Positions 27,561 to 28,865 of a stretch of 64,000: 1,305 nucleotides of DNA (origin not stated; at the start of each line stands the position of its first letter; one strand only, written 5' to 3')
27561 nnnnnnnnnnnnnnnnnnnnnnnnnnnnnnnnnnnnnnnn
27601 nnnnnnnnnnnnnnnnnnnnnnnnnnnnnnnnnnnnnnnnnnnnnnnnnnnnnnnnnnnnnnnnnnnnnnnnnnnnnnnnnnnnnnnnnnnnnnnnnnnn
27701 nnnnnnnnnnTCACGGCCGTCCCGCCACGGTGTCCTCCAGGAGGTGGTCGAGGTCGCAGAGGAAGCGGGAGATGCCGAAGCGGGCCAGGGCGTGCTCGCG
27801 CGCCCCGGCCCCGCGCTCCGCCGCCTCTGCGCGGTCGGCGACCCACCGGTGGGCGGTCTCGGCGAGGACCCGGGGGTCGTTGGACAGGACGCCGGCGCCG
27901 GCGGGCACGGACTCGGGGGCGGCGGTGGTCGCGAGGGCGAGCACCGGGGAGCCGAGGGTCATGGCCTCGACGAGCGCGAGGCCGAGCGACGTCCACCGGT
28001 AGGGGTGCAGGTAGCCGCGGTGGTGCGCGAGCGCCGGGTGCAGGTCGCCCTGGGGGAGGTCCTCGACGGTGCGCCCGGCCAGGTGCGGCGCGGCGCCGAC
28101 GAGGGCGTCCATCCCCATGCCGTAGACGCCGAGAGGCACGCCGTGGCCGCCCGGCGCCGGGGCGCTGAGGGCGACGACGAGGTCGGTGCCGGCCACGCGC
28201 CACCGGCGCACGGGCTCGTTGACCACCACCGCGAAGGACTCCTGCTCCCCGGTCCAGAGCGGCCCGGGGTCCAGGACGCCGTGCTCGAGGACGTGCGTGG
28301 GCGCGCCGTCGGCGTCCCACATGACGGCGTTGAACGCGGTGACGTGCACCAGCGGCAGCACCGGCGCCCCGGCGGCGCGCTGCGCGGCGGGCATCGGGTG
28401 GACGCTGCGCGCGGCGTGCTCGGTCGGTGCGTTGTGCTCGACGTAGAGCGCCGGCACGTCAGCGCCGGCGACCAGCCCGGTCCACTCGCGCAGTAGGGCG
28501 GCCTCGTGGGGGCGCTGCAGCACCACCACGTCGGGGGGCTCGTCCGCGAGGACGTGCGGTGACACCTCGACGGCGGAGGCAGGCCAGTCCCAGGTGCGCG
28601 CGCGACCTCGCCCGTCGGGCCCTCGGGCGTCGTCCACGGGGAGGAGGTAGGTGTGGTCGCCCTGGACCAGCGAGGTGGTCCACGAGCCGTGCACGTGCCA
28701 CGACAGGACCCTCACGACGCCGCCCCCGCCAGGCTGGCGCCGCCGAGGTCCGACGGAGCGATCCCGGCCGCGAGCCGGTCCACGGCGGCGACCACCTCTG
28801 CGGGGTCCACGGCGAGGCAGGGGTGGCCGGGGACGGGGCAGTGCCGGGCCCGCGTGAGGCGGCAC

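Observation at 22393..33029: Translationally coupled ADP-heptose + heptosyltransferase + carbamoyltransferase operon in a genome that should have no LPS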

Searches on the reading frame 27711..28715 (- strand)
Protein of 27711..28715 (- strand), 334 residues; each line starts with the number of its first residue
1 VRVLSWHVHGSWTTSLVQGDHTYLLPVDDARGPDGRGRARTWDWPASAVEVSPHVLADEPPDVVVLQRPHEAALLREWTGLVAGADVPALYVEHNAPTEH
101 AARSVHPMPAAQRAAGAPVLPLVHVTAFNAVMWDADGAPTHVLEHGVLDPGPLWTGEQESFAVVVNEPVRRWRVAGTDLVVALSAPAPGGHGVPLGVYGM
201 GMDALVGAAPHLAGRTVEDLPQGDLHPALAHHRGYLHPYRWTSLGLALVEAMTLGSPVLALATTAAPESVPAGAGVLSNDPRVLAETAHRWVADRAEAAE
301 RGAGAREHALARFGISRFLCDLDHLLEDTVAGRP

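Call 4: search_protein_families(library=pfam, proteins=[window:27711-28715:-], max_evalue=0.01)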
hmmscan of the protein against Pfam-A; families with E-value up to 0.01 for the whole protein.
window:27711-28715:- (334 aa): 3 families
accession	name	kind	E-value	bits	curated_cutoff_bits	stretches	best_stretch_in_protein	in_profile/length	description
PF13692.12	Glyco_trans_1_4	-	4.5e-07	30.7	27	1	223-293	68-141/142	Glycosyl transferases group 1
PF00534.26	Glycos_transf_1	-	8.2e-06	25.9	26.4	1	222-306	83-170/172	Glycosyl transferases group 1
PF13524.12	Glyco_trans_1_2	-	0.00051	20.5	25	1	215-313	30-133/144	Glycosyl transferase-like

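Call 5: search_protein_families(library=ncbifam, proteins=[window:27711-28715:-], max_evalue=0.01)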
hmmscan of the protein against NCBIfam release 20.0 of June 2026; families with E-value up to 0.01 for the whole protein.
window:27711-28715:- (334 aa): 6 families
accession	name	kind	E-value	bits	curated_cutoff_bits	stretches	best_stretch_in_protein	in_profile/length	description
NF053787.1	GlcN_PG_synth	equivalog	2.9e-07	29.7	480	1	226-319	256-349/361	N-acetylglucosaminyl phosphatidylglycerol synthase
NF041876.1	EPS_EpsE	equivalog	1.5e-05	24.4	400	1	242-316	306-383/389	exopolysaccharide biosynthesis GT4 family glycosyltransferase EpsE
TIGR03088.1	stp2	hypoth_equivalog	0.00025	20.2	409.05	1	247-320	288-364/374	TIGR03088 family PEP-CTERM/XrtA system glycosyltransferase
TIGR03087.1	stp1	hypoth_equivalog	0.0036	16.5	316.65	1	247-327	314-395/397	TIGR03087 family PEP-CTERM/XrtA system glycosyltransferase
TIGR03999.1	thiol_BshA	equivalog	0.0055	15.7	273.7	1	239-320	280-364/375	N-acetyl-alpha-D-glucosaminyl L-malate synthase BshA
TIGR02470.1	sucr_synth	equivalog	0.0069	14.5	810.4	1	221-292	632-704/784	sucrose synthase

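Call 40: find_homologous_proteins(query=window:27711-28715:-, max_evalue=0.00001)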
Query window:27711-28715:- (334 aa): 7820 proteins with E <= 0.00001 among 8000 candidates; the best 120 are listed.
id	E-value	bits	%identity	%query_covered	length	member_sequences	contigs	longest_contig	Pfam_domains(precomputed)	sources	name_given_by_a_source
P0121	2.2e-219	746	100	100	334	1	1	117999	PF00534.27,PF13692.13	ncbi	-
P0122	4.3e-189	646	88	99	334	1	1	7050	PF00534.27,PF13524.13,PF13692.13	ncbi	-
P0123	1.2e-183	628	87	100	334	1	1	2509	PF13692.13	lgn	-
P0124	4.7e-153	528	77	98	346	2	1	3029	PF00534.27,PF13524.13,PF13692.13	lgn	-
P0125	1.2e-147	510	75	99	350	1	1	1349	PF00534.27,PF13524.13,PF13692.13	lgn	-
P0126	5.8e-144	498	73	99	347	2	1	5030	PF00534.27,PF13524.13,PF13692.13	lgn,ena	-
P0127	1.3e-141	490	72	98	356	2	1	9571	PF00534.27,PF13524.13,PF13692.13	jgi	jgi:hypothetical protein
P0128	3.3e-138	479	71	100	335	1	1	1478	PF00534.27,PF13524.13,PF13692.13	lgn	-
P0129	6.7e-138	478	71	98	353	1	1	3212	PF00534.27,PF13524.13,PF13692.13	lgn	-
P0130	8.6e-138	478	72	98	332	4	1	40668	PF00534.27,PF13524.13,PF13692.13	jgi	-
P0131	1.4e-137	477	71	100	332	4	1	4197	PF00534.27,PF13692.13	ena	-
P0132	8.0e-137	474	69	99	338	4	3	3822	PF00534.27,PF13524.13,PF13692.13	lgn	-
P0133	6.5e-135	468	71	98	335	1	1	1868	PF00534.27,PF13524.13,PF13692.13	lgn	-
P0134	3.4e-133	462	67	98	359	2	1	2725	PF00534.27,PF13524.13,PF13692.13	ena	-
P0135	2.3e-132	460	68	98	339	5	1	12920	PF00534.27,PF13524.13,PF13692.13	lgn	-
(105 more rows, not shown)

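Call 41: find_encoding_contigs(protein=P0121, flank=1000, max_places=2)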
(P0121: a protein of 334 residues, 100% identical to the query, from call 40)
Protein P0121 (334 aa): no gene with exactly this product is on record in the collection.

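Call 42: search_protein_representatives(protein=window:27711-28715:-)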
Query: 334 residues. Proteins with E-value up to 0.001 (for the whole library): 912; up to 1e-10: 422; up to 1e-30: 72. The best 150 are listed.
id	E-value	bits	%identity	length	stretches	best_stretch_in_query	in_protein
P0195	3.0e-118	411.6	66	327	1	2-330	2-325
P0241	6.0e-78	279.1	53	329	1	1-334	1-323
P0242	1.0e-76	275.1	51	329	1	3-328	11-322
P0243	2.6e-72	260.6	52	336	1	1-331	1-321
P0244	5.9e-72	259.4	62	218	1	1-229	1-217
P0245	1.5e-70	254.8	49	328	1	1-325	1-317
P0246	5.8e-66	239.7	55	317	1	1-248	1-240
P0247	1.4e-63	231.9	49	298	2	1-188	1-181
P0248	1.1e-61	225.6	49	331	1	1-332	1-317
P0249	1.6e-59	218.5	46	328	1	1-327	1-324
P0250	2.5e-53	198.2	57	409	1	2-228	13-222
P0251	3.6e-52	194.3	53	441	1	81-316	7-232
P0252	7.3e-51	190.0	50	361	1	1-258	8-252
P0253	5.8e-50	187.1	52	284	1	1-233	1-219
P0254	7.5e-50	186.7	48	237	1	77-328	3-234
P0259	5.8e-47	177.2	42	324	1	5-322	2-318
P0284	3.2e-37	145.2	41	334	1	1-321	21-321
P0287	1.5e-36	142.9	38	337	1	1-321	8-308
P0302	6.6e-33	131.0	38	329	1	1-331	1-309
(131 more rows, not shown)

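Call 43: list_cluster_members(proteins=[P0241, P0242, P0243, P0245, P0248, P0249, P0259, P0284, P0287, P0302])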
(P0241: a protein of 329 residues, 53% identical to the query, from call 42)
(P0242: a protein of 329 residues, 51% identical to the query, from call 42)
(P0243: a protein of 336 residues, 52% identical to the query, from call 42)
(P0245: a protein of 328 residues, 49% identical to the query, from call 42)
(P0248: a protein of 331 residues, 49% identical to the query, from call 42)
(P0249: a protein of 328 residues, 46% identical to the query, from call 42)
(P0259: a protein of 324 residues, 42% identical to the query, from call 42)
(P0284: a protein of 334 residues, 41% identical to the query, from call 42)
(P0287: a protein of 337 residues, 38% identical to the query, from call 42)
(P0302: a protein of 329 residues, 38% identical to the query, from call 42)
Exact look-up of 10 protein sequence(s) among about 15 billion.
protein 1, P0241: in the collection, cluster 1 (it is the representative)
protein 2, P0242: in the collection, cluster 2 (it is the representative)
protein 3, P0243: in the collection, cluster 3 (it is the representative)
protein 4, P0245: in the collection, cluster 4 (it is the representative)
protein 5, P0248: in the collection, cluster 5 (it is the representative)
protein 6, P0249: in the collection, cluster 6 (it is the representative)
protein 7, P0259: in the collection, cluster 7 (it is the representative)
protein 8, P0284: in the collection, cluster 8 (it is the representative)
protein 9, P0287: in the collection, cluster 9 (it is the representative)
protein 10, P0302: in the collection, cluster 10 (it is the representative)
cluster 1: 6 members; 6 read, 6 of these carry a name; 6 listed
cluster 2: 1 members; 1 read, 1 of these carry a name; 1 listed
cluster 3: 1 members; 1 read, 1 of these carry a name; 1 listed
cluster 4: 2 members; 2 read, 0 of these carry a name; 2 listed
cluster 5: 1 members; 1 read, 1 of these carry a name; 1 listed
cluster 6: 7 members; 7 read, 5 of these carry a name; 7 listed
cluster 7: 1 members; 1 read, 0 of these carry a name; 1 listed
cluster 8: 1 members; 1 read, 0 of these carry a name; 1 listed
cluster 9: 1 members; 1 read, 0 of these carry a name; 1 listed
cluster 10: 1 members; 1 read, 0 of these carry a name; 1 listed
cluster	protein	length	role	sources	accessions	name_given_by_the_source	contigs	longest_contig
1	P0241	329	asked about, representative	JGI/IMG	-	hypothetical protein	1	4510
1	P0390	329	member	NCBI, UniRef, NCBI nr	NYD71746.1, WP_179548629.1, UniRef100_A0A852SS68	glycosyltransferase [Herbiconiux flava] | Glycosyltransferase involved in cell wall biosynthesis n=1 Tax=Herbiconiux flava ...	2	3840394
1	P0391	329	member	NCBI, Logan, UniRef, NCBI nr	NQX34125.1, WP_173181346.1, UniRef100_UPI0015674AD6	glycosyltransferase [Herbiconiux sp. VKM Ac-2851] | glycosyltransferase n=1 Tax=Herbiconiux sp. VKM Ac-2851 TaxID=2739025 RepID=UPI0015674AD6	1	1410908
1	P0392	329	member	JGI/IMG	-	hypothetical protein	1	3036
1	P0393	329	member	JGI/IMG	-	hypothetical protein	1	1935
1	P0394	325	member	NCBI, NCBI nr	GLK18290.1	glycosyl transferase [Herbiconiux flava]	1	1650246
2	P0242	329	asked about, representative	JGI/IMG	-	hypothetical protein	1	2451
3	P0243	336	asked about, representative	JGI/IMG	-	hypothetical protein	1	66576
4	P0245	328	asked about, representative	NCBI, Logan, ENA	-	-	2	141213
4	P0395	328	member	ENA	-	-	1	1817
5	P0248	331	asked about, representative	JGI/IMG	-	glycosyltransferase involved in cell wall biosynthesis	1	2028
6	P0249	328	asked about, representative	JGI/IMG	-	hypothetical protein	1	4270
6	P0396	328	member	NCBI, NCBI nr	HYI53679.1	MAG TPA: glycosyltransferase [Microlunatus sp.] | glycosyltransferase [Microlunatus sp.]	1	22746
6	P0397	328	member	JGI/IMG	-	hypothetical protein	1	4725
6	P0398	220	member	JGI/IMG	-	glycosyltransferase involved in cell wall biosynthesis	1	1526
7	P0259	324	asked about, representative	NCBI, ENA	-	-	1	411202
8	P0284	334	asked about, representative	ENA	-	-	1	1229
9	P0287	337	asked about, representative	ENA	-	-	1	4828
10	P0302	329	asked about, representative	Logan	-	-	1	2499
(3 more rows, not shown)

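Call 54: search_dna_similar(query=window:27711-28715:-, collection=plasmids, mode=protein, max_evalue=1e-10, max_rows=15)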
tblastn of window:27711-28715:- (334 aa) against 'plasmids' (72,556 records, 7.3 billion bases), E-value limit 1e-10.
Records with a match: 20; places in all: 21; records where one place covers at least 80% of the query: 20.
Best place of each record, by identity: <60% 20.
By first word of the organism name: Burkholderia 7; Streptomyces 3; Paraburkholderia 3; Caballeronia 2; Nonomuraea 1; Arthrobacter 1; Clavibacter 1; Cupriavidus 1; Ralstonia 1.
By predicted mobility (MOB-suite, as given by PLSDB): non-mobilizable 14; mobilizable 6.
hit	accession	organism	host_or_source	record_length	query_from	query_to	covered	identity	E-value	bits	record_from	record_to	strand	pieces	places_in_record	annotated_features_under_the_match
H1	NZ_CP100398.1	Streptomyces rimosus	pure culture,mutant of Streptomyces ...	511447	1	328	98%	54.2%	1e-72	251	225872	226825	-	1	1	glycosyltransferase | glycosyltransferase family 9 protein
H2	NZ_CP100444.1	Streptomyces rimosus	pure culture,OTC cluster deletion ...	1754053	1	328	98%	54.2%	1e-72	251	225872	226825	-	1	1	record has no annotation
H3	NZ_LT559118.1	Nonomuraea gerenzanensis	-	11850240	1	328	98%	54.0%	5e-78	266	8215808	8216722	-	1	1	none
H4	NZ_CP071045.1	Streptomyces sp. CA-256286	sediment,muddy soil from torrent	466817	1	328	98%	53.2%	2e-81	276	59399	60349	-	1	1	glycosyltransferase | glycosyltransferase family 9 protein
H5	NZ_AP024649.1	Arthrobacter sp. StoSoilB13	-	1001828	1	334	100%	46.6%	3e-62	221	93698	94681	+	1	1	none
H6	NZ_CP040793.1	Clavibacter californiensis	Tomato,Cell culture,Seeds from tomato ...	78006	1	332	99%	45.6%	1e-68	239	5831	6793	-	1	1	glycosyltransferase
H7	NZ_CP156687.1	Burkholderia stagnalis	Bacterial cells,soils collected in ...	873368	1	333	100%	37.3%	4e-36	145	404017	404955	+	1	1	glycosyltransferase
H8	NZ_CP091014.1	Burkholderia cenocepacia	-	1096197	1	333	100%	36.2%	5e-36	145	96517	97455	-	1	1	none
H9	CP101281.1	Burkholderia sp. FXe9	bacteria,soil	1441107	1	328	98%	36.1%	2e-34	140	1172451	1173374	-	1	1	glycosyltransferase family 4 protein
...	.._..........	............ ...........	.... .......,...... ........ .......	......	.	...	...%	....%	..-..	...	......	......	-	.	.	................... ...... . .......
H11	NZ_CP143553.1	Burkholderia multivorans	Homo sapiens,bronchoalveolar lavage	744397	1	333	100%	35.3%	4e-34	139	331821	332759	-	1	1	glycosyltransferase family 4 protein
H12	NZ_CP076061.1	Cupriavidus sp. EM10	Pure-cultured cell,sewage water sludge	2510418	1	328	98%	35.3%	2e-33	137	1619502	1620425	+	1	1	none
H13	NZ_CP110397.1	Paraburkholderia sp. D15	lichen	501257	1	321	96%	34.7%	3e-31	131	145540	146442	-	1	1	glycosyltransferase family 4 protein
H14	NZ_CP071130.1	Caballeronia sp. M1242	Homo sapiens,ETA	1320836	1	321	96%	34.5%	2e-31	132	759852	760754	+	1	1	none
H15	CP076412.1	Ralstonia wenshanensis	soil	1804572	1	321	96%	34.2%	3e-26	117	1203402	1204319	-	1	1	glycosyltransferase family 4 protein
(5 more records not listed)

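Call 55: get_annotated_region(hit=H1, flank=12000)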
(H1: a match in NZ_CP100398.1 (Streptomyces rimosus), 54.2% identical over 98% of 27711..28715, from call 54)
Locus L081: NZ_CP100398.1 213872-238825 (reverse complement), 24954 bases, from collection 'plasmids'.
description: Streptomyces rimosus subsp. rimosus strain HP126 plasmid pSRIMHP, complete sequence
organism: Streptomyces rimosus (NCBI taxid 132474)
taxonomy: Bacteria; Actinomycetota; Actinomycetes; Kitasatosporales; Streptomycetaceae; Streptomyces; Streptomyces rimosus
host: -; source: pure culture,mutant of Streptomyces rimosus subsp. rimosus R7; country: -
typing (MOB-suite, as given by PLSDB): mobilizable; replicon rep_cluster_1974; relaxase MOBF
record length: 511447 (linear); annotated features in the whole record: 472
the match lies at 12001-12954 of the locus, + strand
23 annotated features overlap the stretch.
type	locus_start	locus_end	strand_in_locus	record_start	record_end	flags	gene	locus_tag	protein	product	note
CDS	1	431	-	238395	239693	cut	-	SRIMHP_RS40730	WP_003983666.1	ATP-grasp domain-containing protein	-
CDS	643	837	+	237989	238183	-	-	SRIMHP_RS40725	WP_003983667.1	DUF2795 domain-containing protein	-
CDS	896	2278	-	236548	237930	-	-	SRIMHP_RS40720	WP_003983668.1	MFS transporter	GO:0055085 - transmembrane transport [Evidence IEA]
CDS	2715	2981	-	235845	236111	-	-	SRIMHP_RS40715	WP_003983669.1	hypothetical protein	-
CDS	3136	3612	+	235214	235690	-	-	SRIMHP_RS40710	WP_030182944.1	DUF3515 family protein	-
CDS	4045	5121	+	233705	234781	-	-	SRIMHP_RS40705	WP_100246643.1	glycosyltransferase family 9 protein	-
CDS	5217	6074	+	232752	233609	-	-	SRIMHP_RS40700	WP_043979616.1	polysaccharide pyruvyl transferase family protein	-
CDS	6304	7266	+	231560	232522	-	-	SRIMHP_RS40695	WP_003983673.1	UDP-glucuronic acid decarboxylase family protein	-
CDS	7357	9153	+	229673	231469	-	-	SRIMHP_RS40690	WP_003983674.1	carbamoyltransferase C-terminal domain-containing protein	-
CDS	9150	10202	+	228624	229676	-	-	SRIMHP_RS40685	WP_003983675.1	glycosyltransferase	-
CDS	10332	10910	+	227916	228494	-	-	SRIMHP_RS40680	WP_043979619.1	HAD-IIIA family hydrolase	-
CDS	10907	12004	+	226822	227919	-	-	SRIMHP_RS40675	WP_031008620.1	glycosyltransferase family 9 protein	-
CDS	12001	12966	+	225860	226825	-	-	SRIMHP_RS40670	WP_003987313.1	glycosyltransferase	-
CDS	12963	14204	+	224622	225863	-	-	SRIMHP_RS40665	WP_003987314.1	glycosyltransferase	-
CDS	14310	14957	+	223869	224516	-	-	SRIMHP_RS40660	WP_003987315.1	SIS domain-containing protein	-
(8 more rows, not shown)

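Call 58: get_annotated_region(hit=H10, flank=12000)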
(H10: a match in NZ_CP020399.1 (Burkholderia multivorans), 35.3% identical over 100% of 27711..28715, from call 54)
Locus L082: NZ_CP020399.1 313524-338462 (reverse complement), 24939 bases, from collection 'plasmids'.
description: Burkholderia multivorans strain FDAARGOS_246 plasmid unnamed, complete sequence
organism: Burkholderia multivorans (NCBI taxid 87883)
taxonomy: Bacteria; Pseudomonadota; Betaproteobacteria; Burkholderiales; Burkholderiaceae; Burkholderia; Burkholderia multivorans
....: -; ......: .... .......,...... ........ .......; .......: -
typing (MOB-suite, as given by PLSDB): non-mobilizable
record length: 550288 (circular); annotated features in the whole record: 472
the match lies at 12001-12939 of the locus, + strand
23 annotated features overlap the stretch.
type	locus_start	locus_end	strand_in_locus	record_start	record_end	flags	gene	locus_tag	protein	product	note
CDS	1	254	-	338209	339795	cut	-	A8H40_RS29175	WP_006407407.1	ATP-binding protein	-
CDS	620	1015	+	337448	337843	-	-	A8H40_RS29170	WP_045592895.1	hypothetical protein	-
CDS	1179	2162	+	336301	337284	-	-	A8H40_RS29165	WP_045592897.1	BON domain-containing protein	-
CDS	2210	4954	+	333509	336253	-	-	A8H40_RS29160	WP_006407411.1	ABC transporter transmembrane domain-containing protein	GO:0055085 - transmembrane transport [Evidence IEA]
CDS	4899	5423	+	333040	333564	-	-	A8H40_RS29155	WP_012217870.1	hypothetical protein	-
CDS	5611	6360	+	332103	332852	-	-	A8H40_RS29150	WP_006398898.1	SDR family oxidoreductase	-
CDS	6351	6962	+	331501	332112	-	-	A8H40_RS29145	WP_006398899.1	HAD-IIIA family hydrolase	-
CDS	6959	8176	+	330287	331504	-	-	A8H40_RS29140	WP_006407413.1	glycosyltransferase family 9 protein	-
CDS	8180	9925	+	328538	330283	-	-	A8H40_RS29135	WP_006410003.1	carbamoyltransferase C-terminal domain-containing protein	-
CDS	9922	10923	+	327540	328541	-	-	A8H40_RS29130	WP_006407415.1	glycosyltransferase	-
CDS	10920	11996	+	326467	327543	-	-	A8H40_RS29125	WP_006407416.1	glycosyltransferase family 9 protein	-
CDS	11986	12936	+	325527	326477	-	-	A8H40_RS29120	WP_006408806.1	glycosyltransferase family 4 protein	-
CDS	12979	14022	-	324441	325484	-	-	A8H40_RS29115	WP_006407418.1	sigma-54 dependent transcriptional regulator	GO:0006355 - regulation of DNA-templated transcription [Evidence IEA]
CDS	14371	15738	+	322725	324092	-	-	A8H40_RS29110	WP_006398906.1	sigma-54 dependent transcriptional regulator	GO:0006355 - regulation of DNA-templated transcription [Evidence IEA]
CDS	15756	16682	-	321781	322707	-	-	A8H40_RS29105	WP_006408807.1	glycosyltransferase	-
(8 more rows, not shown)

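Call 65: predict_structure(alignment_id=A2)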
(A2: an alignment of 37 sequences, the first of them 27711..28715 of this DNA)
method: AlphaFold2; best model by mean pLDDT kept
length: 334 residues; sequences in the alignment: 37
mean_pLDDT: 95.7   pTM: 0.92
mean pLDDT of the five models: 95.7, 95.4, 94.7, 94.3, 94.1
residues with pLDDT >= 90: 313; 70-90: 21; 50-70: 0; < 50: 0
segments of 3 or more residues with pLDDT < 50: none
pLDDT, mean of each block of 10 residues (from residue 1): 93 94 97 90 91 95 96 96 98 93 93 94 97 96 96 98 97 97 89 96 98 97 95 98 94 99 96 98 98 98 98 97 98 87
secondary structure, 60 per line:
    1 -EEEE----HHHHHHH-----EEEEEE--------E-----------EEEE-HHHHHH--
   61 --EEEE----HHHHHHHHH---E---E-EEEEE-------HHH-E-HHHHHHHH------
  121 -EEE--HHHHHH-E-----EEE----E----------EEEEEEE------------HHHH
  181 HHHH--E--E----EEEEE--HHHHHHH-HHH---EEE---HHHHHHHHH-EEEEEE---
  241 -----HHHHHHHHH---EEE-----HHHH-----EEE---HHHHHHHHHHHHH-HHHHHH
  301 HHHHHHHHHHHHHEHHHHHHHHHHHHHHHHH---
elements in order: E2-5 H10-16 E22-27 E48-51 H53-58 E63-66 H71-79 E89-93 H107-114 E122-124 H127-132 E140-142 E158-164 H177-184 E195-199 H202-208 E216-218 H222-230 E232-237 H246-254 E258-260 H266-269 E275-277 H281-293 H295-313 H315-331

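Call 68: fold_search(model_id=the predicted structure, library=pdb)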
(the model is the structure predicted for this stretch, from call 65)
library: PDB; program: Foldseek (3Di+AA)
matches with E <= 10: 1040; with E <= 0.001: 297
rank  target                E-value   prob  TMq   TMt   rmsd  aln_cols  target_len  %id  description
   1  7fga_B                1.1e-11  1.00  0.67  0.65   4.8       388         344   16  Alpha-1,2-glucosyltransferase_UDP_sucrose_tll1591 (released 2022-06-01)
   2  6tvp_B                2.0e-11  1.00  0.59  0.52   8.4       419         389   18  Structure of Mycobacterium smegmatis alpha-maltose-1-phosphate synthase GlgM (released 2020-04-22)
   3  3mbo_A                2.1e-11  1.00  0.70  0.64   5.0       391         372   14  Crystal Structure of the Glycosyltransferase BaBshA bound with UDP and L-malate (released 2010-09-29)
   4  6tvp_A                2.5e-11  1.00  0.63  0.56   8.4       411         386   18  Structure of Mycobacterium smegmatis alpha-maltose-1-phosphate synthase GlgM (released 2020-04-22)
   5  7fg9_A                2.6e-11  1.00  0.68  0.67   4.5       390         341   16  Alpha-1,2-glucosyltransferase_UDP_tll1591 (released 2022-06-01)
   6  6kih_A                4.7e-11  1.00  0.72  0.61   5.3       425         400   14  Sucrose-phosphate synthase (tll1590) from Thermosynechococcus elongatus (released 2020-05-27)
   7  6kih_B                6.3e-11  1.00  0.71  0.61   6.1       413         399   15  Sucrose-phosphate synthase (tll1590) from Thermosynechococcus elongatus (released 2020-05-27)
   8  7qd7                  7.0e-11  1.00  0.63  0.45   4.2       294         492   14  TarM(Se)_G117R (released 2023-05-10)
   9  7fga_A                7.9e-11  1.00  0.69  0.68   4.3       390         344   14  Alpha-1,2-glucosyltransferase_UDP_sucrose_tll1591 (released 2022-06-01)
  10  3mbo_B                7.9e-11  1.00  0.69  0.63   7.3       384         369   16  Crystal Structure of the Glycosyltransferase BaBshA bound with UDP and L-malate (released 2010-09-29)
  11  8x3q_A                8.4e-11  1.00  0.69  0.68   4.3       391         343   16  tll1591 with alpha-glucan 4sugar (released 2024-10-16)
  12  3oka_A                8.9e-11  1.00  0.65  0.58   6.1       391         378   16  Crystal structure of Corynebacterium glutamicum PimB' in complex with GDP-Man (triclinic crystal form) (released 2010-09-15)
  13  3mbo_C                9.9e-11  1.00  0.70  0.64   4.8       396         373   15  Crystal Structure of the Glycosyltransferase BaBshA bound with UDP and L-malate (released 2010-09-29)
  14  8dqd                  1.3e-10  1.00  0.63  0.58   6.4       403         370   13  Structure of the Campylobacter concisus glycosyltransferase PglA (released 2024-01-17)
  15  3mbo_G                1.4e-10  1.00  0.70  0.65   7.5       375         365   15  Crystal Structure of the Glycosyltransferase BaBshA bound with UDP and L-malate (released 2010-09-29)
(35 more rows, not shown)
